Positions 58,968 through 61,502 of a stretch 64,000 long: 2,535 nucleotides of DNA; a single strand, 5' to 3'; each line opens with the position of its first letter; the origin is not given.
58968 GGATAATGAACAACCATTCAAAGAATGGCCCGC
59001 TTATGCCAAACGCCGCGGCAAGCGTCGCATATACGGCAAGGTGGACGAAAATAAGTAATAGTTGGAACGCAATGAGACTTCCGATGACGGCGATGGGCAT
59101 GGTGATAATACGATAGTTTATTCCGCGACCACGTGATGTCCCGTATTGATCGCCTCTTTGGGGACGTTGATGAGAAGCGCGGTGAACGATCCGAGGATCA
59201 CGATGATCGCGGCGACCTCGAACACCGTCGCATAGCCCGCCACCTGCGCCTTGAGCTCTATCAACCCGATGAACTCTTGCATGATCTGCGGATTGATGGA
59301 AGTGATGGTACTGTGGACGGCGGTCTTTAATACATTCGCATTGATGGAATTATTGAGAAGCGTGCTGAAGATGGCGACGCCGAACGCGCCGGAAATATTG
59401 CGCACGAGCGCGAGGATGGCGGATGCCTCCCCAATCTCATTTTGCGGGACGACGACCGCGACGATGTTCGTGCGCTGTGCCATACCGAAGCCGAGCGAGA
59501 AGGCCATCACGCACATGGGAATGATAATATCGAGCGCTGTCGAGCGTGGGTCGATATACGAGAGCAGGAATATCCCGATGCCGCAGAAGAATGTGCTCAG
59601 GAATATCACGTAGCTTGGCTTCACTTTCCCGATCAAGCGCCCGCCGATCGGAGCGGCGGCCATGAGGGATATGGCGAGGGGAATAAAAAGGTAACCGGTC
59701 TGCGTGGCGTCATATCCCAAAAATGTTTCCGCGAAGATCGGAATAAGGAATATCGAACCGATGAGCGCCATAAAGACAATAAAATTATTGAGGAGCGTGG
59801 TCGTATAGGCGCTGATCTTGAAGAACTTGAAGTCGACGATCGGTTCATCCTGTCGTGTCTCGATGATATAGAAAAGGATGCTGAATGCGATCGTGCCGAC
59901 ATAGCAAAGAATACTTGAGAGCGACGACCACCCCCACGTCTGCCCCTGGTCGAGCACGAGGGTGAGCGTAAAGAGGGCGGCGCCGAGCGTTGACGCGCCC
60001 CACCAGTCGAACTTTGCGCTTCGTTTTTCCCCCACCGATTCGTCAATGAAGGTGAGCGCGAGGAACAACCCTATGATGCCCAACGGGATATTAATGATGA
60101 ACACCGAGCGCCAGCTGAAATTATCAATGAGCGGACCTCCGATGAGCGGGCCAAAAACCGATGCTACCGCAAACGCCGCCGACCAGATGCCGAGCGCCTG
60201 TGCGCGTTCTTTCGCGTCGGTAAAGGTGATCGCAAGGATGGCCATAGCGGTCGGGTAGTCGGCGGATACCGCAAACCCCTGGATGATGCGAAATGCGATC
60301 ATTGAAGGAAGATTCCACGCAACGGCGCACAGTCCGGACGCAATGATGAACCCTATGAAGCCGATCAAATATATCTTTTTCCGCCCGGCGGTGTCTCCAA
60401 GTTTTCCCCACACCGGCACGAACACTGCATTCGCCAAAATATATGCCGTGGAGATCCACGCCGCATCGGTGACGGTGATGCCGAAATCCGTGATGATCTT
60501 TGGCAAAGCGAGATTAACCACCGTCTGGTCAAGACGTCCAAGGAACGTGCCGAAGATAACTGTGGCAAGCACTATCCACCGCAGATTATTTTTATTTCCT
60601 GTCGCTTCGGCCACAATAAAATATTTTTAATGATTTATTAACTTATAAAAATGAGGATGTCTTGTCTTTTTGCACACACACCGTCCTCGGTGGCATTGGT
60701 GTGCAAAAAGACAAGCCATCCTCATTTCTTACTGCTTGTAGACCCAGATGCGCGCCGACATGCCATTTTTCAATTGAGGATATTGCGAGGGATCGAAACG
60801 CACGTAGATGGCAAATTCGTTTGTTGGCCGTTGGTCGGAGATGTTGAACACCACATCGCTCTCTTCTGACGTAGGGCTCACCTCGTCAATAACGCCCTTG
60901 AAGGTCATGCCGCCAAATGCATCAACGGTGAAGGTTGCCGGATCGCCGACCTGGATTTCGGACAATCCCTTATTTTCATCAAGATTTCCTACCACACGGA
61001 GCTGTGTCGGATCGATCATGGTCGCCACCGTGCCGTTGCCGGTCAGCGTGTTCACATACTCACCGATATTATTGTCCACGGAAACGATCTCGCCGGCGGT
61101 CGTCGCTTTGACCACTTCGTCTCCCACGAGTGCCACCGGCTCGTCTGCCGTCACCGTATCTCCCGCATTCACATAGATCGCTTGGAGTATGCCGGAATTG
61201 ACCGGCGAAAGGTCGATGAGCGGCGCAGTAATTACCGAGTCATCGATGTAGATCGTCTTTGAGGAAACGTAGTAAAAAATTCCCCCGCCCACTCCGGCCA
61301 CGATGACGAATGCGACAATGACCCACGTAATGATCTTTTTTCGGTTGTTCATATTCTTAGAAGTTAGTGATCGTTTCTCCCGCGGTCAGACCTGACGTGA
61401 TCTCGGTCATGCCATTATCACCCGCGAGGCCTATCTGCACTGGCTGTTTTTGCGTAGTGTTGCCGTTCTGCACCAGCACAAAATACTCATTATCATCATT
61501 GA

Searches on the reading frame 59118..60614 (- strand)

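Call 57: search_protein_families(library=pfam, proteins=[window:59118-60614:-])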
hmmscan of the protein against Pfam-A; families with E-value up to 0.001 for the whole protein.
window:59118-60614:- (498 aa): 2 families
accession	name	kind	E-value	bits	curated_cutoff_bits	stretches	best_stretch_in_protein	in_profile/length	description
PF07690.21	MFS_1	-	5.6e-56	190.4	33.4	1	20-412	2-346/347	Major Facilitator Superfamily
PF00083.30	Sugar_tr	-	7.3e-07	28.9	22.3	1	49-193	46-194/452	Sugar (and other) transporter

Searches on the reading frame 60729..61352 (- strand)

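Call 57: search_protein_families(library=pfam, proteins=[window:60729-61352:-])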
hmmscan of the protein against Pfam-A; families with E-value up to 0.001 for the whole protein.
window:60729-61352:- (207 aa): 2 families
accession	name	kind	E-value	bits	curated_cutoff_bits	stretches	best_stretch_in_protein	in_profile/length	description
PF13437.12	HlyD_3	-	3.5e-09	37.8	22.2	1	80-170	1-88/106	HlyD family secretion protein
PF16576.10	HlyD_D23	-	1.6e-06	28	30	1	81-163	111-189/214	Barrel-sandwich domain of CusB or HlyD membrane-fusion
